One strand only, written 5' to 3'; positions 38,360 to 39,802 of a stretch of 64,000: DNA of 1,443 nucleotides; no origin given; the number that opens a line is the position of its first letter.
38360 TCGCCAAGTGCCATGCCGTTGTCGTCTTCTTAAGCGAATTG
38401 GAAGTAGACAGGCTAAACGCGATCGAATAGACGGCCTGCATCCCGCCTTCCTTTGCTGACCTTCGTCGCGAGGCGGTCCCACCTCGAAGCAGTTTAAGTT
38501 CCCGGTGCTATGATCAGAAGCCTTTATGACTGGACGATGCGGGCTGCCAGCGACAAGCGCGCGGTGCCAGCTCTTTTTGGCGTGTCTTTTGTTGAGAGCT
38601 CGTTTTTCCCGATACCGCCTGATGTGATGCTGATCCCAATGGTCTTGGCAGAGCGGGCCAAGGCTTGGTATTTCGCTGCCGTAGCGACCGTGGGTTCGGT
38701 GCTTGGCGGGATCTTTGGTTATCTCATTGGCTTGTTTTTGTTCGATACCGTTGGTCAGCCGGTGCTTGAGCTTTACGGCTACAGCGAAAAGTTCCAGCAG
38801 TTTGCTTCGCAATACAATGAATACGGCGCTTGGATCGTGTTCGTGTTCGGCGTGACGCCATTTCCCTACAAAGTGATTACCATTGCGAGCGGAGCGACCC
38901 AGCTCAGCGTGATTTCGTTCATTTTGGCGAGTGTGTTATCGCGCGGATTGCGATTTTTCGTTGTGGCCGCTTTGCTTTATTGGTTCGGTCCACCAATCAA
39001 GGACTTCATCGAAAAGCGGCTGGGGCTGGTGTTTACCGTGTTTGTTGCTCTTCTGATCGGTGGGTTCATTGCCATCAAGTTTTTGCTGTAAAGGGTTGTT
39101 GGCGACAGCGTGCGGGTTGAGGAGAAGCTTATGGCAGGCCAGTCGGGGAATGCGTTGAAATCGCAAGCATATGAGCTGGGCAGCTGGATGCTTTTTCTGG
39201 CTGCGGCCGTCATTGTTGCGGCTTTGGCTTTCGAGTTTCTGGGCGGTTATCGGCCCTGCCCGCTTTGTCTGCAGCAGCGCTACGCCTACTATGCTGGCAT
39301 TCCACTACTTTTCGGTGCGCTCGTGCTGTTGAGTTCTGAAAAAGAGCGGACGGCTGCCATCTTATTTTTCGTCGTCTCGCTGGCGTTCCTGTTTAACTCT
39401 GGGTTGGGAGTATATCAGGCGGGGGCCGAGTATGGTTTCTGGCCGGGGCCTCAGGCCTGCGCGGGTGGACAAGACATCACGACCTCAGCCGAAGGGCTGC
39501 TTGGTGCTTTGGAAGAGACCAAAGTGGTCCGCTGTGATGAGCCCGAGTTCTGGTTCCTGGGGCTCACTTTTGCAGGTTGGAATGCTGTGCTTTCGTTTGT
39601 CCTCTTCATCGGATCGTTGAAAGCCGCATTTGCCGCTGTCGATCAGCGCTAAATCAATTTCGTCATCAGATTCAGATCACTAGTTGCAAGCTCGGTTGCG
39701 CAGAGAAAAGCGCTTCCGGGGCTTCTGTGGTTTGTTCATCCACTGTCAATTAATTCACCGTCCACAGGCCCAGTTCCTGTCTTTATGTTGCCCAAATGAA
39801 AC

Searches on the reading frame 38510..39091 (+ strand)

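Call 8: search_protein_families(library=pfam, proteins=[window:38510-39091:+], max_evalue=0.1)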
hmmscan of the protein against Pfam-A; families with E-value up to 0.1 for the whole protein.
window:38510-39091:+ (193 aa): 1 family
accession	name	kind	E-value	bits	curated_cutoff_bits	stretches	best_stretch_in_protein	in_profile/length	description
PF09335.16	VTT_dom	-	1e-13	52.2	33.9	1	36-155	2-120/123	VTT domain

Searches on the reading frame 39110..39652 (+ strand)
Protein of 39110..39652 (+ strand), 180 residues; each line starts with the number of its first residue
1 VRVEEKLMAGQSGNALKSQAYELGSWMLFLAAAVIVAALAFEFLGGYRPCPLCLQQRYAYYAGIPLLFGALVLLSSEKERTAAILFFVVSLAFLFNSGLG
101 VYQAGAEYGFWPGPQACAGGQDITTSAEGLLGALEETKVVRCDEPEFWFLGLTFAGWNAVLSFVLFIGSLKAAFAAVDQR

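Call 8: search_protein_families(library=pfam, proteins=[window:39110-39652:+], max_evalue=0.1)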
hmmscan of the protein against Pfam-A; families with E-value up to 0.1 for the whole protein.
window:39110-39652:+ (180 aa): 1 family
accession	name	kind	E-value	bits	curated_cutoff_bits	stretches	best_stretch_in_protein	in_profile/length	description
PF02600.21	DsbB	-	3.8e-26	92.7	22.1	1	27-168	8-144/148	Disulfide bond formation protein DsbB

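Call 10: find_related_loci(query=window:39131-39649:+, collection=genome_contigs, flank=6000)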
Query window:39131-39649:+ (173 aa) in genome_contigs; peptide patterns used: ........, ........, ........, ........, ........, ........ (x = any residue, [..] = any of these).
315 stretches matched a pattern; 93 encode a relative of the query (tblastn E <= 1e-3); the best 80 are kept; 80 distinct loci.
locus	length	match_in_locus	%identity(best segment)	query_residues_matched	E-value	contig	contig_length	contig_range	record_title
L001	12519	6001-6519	79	1-173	5e-92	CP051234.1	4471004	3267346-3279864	MAG: Filomicrobium sp. isolate ih4 chromosome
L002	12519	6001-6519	71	1-173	3e-82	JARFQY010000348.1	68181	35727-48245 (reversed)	MAG: Filomicrobium sp. isolate MAG_Ve_Sed_36 k141_6711426, whole genome shotgun sequence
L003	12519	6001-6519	71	1-173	2e-82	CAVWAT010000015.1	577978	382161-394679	MAG: uncultured Alphaproteobacteria bacterium isolate MFD03804.bin.1.101 genome assembly, contig: contig_7079, whole gen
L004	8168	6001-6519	75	1-173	9e-81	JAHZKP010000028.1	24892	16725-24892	MAG: Alphaproteobacteria bacterium isolate O_S4.2_bin.32 k141_314305, whole genome shotgun sequence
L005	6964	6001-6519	70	1-173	1e-77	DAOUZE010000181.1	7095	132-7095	MAG TPA_asm: Filomicrobium sp. isolate CSMAG_945 CSMAG_945_k141_1948146_length_7095_cov_13.0150, whole genome shotgun se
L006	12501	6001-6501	74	7-173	8e-78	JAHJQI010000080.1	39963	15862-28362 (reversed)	MAG: Alphaproteobacteria bacterium isolate OS_PC_MetaG.mb.104 OS_PC_MetaG.mb.104_k141_284350, whole genome shotgun seque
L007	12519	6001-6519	73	1-173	2e-76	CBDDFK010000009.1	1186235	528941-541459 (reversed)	MAG: Filomicrobium sp. isolate 0e793562-50bb-4fcd-85c8-3e4c13dd9ff2 genome assembly, contig: contig_9, whole genome shot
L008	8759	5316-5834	72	1-173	8e-76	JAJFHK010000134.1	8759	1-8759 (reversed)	MAG: Filomicrobium sp. isolate OFTM259 OFTM259_133, whole genome shotgun sequence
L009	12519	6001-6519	70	1-173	6e-75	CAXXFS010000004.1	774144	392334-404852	MAG: uncultured Filomicrobium sp. isolate 12f72821-a1a0-41b2-afcd-140c109d2ee1 genome assembly, contig: contig_4, whole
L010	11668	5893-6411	71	1-173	5e-74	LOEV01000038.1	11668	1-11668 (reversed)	MAG: Alphaproteobacteria bacterium BRH_c36 BRHa_1001032, whole genome shotgun sequence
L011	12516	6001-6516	73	1-172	9e-74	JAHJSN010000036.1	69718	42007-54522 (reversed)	MAG: Alphaproteobacteria bacterium isolate OS_PC_MetaG.mb.200 OS_PC_MetaG.mb.200_k141_113545, whole genome shotgun seque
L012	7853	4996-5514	70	1-173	3e-73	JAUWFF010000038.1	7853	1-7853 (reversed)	MAG: Filomicrobium sp. isolate CSMAG_2209 CSMAG_2209_k141_283054_length_7853_cov_7.0000, whole genome shotgun sequence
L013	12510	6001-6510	61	1-170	2e-65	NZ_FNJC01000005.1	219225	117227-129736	Filomicrobium insigne strain CGMCC 1.6497, whole genome shotgun sequence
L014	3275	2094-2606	64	2-171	1e-65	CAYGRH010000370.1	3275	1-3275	MAG TPA_asm: uncultured Hyphomicrobiaceae bacterium isolate ERP117304_co3_267 genome assembly, contig: NODE_43840_length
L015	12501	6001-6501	60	4-170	3e-63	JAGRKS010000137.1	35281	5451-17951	MAG: Hyphomicrobiaceae bacterium isolate HKST-UBA45 2008_85667, whole genome shotgun sequence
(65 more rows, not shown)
